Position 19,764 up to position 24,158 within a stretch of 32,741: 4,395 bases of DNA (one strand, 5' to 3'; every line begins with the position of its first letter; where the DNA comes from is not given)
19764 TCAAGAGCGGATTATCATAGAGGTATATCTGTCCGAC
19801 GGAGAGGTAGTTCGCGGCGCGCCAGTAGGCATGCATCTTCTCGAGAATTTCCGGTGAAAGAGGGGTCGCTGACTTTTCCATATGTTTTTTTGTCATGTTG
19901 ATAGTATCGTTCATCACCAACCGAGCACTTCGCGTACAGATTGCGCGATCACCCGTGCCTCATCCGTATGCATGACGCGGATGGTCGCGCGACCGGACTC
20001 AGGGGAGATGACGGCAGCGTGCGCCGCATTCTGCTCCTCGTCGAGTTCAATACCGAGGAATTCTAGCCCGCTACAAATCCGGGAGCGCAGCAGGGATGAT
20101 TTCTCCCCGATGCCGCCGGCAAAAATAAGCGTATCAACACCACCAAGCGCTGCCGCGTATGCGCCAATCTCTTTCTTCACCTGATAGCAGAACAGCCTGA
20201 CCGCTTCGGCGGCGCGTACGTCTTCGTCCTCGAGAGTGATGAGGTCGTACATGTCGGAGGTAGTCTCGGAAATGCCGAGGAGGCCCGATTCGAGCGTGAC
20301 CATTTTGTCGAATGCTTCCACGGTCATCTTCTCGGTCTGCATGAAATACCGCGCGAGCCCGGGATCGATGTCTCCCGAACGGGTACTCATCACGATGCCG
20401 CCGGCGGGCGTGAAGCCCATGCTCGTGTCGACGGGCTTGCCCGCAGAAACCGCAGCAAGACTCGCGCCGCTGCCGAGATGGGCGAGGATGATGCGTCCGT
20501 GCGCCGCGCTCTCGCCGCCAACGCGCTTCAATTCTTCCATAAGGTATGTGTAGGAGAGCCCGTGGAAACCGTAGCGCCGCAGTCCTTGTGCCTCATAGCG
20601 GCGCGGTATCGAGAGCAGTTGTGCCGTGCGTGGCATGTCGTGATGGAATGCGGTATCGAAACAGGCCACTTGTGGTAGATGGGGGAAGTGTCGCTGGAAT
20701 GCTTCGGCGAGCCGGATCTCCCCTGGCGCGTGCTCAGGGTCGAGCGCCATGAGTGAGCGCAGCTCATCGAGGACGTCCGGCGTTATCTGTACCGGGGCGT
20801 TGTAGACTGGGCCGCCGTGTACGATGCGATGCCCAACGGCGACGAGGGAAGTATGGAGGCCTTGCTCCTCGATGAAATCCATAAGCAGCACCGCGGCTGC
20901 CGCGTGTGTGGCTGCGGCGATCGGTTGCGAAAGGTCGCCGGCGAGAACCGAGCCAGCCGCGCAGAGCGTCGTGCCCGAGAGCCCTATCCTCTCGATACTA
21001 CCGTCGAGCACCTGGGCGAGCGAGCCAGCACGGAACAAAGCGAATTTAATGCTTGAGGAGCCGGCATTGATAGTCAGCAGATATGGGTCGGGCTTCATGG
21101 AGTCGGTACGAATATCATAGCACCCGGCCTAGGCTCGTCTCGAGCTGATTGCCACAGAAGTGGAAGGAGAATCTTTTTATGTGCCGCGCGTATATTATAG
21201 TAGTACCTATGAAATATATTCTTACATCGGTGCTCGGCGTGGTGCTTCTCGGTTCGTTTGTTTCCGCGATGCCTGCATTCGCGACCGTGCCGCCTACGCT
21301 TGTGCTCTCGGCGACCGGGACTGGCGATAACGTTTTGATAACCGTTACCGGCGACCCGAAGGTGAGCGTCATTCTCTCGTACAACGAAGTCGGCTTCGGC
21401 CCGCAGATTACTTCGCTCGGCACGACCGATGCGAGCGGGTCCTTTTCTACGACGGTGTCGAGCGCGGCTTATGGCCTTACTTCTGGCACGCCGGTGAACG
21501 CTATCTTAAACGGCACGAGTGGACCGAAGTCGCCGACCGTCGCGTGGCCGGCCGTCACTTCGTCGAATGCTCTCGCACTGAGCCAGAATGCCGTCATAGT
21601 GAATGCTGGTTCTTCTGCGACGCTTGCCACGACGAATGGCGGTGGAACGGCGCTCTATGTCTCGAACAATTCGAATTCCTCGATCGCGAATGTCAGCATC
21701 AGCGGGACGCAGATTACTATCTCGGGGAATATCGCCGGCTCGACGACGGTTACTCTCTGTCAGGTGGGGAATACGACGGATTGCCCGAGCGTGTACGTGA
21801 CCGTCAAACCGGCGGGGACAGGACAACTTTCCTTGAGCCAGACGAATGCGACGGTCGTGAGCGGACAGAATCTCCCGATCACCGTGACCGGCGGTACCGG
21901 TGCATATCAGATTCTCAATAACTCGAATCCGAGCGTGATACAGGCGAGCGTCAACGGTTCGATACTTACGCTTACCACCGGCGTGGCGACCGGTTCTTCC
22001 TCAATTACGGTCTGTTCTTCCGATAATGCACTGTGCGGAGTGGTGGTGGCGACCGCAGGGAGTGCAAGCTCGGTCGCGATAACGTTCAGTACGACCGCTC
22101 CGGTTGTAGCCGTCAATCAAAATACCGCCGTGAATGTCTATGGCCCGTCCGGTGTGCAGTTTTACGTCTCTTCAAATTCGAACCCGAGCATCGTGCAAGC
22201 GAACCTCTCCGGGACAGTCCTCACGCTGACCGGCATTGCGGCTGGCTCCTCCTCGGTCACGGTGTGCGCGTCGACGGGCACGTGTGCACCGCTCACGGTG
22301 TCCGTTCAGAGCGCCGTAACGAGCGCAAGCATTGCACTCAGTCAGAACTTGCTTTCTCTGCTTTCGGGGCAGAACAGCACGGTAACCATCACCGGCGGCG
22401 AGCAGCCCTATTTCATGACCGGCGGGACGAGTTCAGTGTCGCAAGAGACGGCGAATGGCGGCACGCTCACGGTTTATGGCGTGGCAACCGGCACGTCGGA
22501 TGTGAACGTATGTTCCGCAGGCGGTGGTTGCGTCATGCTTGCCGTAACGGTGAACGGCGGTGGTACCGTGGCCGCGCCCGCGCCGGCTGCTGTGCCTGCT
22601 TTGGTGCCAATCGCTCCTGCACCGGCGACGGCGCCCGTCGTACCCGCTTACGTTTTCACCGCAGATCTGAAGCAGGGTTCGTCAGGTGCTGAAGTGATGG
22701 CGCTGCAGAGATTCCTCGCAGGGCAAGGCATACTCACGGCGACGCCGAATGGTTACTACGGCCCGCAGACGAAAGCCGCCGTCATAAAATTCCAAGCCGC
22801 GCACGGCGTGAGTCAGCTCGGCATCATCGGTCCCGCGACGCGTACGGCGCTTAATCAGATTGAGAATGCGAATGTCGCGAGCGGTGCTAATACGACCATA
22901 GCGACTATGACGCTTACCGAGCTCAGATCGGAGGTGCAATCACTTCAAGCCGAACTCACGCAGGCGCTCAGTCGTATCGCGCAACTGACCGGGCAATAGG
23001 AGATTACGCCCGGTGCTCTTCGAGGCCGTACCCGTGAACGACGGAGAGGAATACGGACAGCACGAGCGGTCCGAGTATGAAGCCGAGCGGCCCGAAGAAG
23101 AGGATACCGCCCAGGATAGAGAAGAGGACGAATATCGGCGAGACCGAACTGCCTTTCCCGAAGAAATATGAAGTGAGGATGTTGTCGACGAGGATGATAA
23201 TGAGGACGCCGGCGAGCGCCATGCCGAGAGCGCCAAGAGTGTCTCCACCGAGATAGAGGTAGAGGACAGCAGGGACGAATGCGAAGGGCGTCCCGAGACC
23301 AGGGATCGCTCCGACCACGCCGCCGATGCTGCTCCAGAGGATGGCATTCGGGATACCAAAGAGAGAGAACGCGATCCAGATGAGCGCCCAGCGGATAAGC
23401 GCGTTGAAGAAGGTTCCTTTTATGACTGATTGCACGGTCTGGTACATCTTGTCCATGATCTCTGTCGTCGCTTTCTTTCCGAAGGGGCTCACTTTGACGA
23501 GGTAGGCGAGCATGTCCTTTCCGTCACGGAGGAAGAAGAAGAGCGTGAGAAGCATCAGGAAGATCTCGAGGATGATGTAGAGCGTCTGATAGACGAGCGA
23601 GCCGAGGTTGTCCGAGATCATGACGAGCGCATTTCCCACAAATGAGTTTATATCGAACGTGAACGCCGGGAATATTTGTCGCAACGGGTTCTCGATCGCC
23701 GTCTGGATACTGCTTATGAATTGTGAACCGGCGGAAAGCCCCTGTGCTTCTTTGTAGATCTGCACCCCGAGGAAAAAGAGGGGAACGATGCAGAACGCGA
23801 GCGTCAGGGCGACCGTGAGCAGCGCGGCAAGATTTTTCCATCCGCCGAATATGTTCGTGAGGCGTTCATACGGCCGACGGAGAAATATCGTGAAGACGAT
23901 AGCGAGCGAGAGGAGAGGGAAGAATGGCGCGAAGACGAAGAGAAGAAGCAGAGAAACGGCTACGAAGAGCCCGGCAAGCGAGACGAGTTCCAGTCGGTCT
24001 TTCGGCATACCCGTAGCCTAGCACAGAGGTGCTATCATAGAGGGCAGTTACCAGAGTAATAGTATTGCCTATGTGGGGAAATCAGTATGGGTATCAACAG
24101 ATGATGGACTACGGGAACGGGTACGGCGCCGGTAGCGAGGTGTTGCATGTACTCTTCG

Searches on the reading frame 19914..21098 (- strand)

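Call 65: search_protein_families(library=pfam, proteins=[window:19914-21098:-])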
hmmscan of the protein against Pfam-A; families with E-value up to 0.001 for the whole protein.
window:19914-21098:- (394 aa): 1 family
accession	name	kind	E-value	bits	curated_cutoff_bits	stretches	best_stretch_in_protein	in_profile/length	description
PF00871.23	Acetate_kinase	-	1.4e-107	360.2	22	1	7-386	2-392/392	Acetokinase family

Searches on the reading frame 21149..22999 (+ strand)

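Call 65: search_protein_families(library=pfam, proteins=[window:21149-22999:+])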
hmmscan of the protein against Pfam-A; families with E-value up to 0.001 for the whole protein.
window:21149-22999:+ (616 aa): 2 families
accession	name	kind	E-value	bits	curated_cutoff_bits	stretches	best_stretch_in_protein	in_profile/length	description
PF01471.23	PG_binding_1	-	3.8e-13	49.8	23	1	512-568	1-57/57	Putative peptidoglycan binding domain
PF13629.12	T2SS-T3SS_pil_N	-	4.6e-05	23.5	23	0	344-386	27-71/72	Pilus formation protein N terminal region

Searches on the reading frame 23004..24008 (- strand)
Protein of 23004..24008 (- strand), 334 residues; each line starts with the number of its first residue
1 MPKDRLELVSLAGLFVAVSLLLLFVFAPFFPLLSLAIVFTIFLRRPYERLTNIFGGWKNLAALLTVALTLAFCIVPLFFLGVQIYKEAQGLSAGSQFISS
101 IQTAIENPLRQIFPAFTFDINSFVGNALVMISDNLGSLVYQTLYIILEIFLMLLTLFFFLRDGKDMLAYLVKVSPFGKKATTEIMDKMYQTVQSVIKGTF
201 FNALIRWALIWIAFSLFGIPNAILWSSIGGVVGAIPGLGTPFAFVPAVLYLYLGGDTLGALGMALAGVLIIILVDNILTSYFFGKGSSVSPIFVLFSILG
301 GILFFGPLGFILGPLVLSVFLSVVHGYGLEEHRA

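Call 65: search_protein_families(library=pfam, proteins=[window:23004-24008:-])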
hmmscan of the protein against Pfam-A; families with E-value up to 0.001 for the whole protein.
window:23004-24008:- (334 aa): 1 family
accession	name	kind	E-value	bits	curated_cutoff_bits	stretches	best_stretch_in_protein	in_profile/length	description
PF01594.21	AI-2E_transport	-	5.9e-43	147.7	34.3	1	15-325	7-324/327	AI-2E family transporter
